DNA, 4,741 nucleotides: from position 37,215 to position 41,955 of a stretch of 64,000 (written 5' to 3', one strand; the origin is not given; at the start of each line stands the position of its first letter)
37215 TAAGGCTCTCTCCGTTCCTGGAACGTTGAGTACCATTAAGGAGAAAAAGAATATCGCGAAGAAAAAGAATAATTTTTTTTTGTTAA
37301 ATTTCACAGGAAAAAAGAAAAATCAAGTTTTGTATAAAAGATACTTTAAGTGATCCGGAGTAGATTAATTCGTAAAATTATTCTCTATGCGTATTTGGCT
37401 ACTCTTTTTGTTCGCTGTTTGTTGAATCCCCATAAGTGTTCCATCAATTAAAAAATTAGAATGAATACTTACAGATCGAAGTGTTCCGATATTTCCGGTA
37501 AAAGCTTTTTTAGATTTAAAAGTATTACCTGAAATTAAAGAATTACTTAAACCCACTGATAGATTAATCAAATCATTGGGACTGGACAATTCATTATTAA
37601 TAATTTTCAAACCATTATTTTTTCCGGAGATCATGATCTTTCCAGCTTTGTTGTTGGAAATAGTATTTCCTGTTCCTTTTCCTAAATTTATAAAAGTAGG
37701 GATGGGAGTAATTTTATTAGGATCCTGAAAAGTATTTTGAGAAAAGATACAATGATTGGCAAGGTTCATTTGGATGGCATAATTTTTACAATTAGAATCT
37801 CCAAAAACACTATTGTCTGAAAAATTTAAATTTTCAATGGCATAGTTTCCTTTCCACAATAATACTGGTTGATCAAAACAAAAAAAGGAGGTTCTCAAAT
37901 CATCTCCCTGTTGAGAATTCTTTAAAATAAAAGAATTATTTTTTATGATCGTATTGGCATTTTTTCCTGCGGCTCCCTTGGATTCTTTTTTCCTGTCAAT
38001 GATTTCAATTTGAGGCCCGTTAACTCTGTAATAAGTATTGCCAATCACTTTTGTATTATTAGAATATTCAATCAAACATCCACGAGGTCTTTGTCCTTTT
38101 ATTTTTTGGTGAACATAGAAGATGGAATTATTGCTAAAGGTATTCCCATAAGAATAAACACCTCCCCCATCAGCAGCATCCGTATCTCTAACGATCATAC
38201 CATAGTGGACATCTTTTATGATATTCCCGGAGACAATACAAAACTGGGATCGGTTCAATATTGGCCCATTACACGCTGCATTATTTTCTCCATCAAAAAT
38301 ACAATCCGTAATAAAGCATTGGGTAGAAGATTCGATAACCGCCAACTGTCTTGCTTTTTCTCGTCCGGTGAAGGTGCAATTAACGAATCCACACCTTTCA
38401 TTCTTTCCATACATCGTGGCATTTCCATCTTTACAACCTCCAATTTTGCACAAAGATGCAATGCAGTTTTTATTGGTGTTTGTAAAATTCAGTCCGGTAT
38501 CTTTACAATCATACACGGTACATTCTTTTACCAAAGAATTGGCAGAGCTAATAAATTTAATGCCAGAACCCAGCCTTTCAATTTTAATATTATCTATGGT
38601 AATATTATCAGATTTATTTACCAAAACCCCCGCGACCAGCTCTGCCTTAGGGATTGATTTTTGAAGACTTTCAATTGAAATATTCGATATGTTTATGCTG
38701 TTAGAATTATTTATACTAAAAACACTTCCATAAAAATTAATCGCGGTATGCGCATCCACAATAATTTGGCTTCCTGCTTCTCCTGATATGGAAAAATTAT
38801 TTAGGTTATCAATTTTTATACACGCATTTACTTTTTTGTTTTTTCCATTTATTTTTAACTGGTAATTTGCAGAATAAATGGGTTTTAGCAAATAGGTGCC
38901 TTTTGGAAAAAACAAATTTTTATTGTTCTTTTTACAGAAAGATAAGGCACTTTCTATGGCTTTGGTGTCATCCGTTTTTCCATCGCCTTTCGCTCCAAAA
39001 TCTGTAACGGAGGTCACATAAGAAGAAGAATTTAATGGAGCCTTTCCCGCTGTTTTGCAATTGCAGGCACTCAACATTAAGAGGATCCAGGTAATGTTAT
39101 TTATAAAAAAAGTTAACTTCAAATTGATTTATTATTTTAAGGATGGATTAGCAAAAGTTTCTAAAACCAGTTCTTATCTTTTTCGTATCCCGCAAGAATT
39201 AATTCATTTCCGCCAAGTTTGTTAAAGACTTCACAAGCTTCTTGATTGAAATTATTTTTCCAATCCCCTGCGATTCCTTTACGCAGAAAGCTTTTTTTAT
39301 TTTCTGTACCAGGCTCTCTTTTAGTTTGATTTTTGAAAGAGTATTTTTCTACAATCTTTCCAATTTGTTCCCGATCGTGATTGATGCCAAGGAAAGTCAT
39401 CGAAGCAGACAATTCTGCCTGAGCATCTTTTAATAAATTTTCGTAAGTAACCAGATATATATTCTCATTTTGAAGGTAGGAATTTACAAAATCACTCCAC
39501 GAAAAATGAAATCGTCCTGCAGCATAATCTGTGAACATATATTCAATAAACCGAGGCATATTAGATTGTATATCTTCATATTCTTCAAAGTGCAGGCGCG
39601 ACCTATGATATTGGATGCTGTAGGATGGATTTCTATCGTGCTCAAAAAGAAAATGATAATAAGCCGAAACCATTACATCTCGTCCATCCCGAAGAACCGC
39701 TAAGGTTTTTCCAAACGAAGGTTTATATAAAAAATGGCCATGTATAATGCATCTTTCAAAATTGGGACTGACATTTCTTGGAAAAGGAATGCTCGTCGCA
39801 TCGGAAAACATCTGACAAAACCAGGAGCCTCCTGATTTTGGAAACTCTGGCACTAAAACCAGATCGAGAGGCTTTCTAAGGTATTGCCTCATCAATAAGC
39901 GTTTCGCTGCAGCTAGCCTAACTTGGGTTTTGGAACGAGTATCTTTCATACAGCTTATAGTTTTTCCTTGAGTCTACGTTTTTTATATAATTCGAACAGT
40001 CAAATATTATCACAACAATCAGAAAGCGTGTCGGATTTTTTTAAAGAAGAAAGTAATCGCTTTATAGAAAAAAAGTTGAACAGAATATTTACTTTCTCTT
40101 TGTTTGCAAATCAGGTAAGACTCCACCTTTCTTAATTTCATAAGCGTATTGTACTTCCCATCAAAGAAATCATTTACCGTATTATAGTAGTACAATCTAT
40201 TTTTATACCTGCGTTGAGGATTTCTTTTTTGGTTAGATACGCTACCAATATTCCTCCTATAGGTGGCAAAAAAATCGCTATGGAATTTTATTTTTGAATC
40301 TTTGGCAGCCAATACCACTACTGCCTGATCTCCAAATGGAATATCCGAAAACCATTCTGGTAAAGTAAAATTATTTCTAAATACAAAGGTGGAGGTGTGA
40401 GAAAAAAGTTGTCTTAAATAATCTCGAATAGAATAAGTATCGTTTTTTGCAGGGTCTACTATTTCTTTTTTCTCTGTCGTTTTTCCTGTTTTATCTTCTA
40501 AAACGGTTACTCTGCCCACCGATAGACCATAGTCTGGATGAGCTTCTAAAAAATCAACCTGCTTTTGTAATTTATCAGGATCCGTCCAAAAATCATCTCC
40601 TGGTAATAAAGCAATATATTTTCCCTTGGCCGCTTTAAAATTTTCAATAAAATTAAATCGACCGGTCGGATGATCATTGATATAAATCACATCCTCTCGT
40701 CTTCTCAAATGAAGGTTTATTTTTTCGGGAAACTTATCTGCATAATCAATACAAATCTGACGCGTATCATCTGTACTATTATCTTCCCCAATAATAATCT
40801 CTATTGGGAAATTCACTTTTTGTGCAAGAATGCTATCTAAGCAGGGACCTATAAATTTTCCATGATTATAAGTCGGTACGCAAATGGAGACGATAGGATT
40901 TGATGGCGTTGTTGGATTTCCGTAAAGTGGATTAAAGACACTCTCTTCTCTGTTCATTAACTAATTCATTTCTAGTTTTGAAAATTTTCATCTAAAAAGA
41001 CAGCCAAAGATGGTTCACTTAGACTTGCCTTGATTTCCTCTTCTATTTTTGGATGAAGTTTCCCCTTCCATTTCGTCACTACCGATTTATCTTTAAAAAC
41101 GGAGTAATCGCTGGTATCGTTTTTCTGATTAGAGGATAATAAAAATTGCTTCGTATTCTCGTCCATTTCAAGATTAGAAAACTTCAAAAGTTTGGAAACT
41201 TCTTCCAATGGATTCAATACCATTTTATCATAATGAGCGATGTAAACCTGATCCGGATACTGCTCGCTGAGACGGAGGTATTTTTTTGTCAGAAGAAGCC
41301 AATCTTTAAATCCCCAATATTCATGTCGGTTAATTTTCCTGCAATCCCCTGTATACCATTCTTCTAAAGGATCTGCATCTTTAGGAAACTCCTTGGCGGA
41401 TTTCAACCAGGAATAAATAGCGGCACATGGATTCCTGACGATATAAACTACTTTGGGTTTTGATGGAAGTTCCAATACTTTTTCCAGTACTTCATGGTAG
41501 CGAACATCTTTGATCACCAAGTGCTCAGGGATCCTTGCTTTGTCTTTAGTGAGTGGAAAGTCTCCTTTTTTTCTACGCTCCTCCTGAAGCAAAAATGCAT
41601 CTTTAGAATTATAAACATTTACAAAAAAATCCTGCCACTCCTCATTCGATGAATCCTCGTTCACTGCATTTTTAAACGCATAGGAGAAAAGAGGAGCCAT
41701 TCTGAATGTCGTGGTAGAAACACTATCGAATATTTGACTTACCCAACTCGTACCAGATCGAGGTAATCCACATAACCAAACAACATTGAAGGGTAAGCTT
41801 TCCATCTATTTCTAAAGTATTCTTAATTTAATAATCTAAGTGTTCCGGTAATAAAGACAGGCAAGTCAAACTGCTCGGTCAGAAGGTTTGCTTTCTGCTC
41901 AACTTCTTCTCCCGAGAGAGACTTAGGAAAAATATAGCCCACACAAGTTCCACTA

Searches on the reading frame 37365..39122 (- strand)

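Call 8: search_protein_families(library=pfam, max_evalue=0.00001, proteins=[window:37365-39122:-])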
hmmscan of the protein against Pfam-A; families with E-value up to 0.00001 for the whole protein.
window:37365-39122:- (585 aa): 2 families
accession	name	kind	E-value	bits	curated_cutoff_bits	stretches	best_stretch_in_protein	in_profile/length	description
PF12708.12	Pect-lyase_RHGA_epim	-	4.7e-16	59.7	27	1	37-233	2-211/213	Rhamnogalacturonase A/epimerase, pectate lyase-like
PF13229.12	Beta_helix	-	4.2e-15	56.2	25.9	2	164-332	1-156/158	Right handed beta helix region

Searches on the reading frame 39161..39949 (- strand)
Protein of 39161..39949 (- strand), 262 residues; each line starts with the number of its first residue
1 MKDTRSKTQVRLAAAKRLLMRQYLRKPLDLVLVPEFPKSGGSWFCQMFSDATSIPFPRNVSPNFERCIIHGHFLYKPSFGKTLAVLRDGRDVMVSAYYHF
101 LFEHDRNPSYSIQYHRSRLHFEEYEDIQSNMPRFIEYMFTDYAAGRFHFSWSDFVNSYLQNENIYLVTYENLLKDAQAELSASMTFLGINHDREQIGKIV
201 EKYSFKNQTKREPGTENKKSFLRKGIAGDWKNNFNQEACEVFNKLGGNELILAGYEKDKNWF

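Call 8: search_protein_families(library=pfam, max_evalue=0.00001, proteins=[window:39161-39949:-])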
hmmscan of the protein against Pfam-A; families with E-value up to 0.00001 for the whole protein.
window:39161-39949:- (262 aa): 1 family
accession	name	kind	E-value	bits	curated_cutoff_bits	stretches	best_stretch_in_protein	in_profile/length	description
PF00685.33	Sulfotransfer_1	-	3.3e-21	76.3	22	1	81-245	92-246/255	Sulfotransferase domain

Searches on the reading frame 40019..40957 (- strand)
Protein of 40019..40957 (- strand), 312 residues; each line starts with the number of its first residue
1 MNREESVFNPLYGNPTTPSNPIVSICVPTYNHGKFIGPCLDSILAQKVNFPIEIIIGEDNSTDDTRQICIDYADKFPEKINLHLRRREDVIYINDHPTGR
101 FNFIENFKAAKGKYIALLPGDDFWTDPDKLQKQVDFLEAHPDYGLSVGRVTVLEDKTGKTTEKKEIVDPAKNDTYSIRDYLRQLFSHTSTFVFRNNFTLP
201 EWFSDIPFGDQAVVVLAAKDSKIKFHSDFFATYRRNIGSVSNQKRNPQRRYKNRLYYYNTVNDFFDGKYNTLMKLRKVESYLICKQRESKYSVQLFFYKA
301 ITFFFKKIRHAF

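Call 8: search_protein_families(library=pfam, max_evalue=0.00001, proteins=[window:40019-40957:-])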
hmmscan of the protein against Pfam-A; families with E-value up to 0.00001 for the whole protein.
window:40019-40957:- (312 aa): 2 families
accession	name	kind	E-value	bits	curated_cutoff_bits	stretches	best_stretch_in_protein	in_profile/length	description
PF00535.33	Glycos_transf_2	-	5.1e-20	72.5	23.3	1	24-171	1-132/168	Glycosyl transferase family 2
PF13641.12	Glyco_tranf_2_3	-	2.3e-12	47.9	27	1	23-196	3-169/230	Glycosyltransferase like family 2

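Call 59: search_protein_families(library=ncbifam, max_evalue=1e-10, proteins=[window:40019-40957:-])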
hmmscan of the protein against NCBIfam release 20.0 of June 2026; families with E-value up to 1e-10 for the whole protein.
window:40019-40957:- (312 aa): 4 families
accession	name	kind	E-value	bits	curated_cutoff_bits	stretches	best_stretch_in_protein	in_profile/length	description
NF047683.1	TeichurnBiosyTuaG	equivalog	3e-16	59.8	400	1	18-170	3-141/252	teichuronic acid biosynthesis protein TuaG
NF053739.1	GlytfEpsEBac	equivalog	5.4e-16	58.4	450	1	21-173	1-142/265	glycosyltransferase EpsE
TIGR04440.1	glyco_TIGR04440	domain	1.2e-13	51.4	70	1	23-195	2-169/215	TIGR00180 family glycosyltransferase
NF007482.0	PRK10073.1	equivalog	2.1e-11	43.4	423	0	19-122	4-96/334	glycosyltransferase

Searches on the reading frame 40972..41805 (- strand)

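Call 8: search_protein_families(library=pfam, max_evalue=0.00001, proteins=[window:40972-41805:-])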
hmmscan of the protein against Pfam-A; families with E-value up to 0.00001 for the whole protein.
window:40972-41805:- (277 aa): 2 families
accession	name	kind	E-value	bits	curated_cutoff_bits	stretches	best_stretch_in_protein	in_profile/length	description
PF00685.33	Sulfotransfer_1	-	5e-21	75.7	22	1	9-260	4-245/255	Sulfotransferase domain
PF13469.12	Sulfotransfer_3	-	5.1e-13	50.2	27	1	11-216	4-216/216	Sulfotransferase family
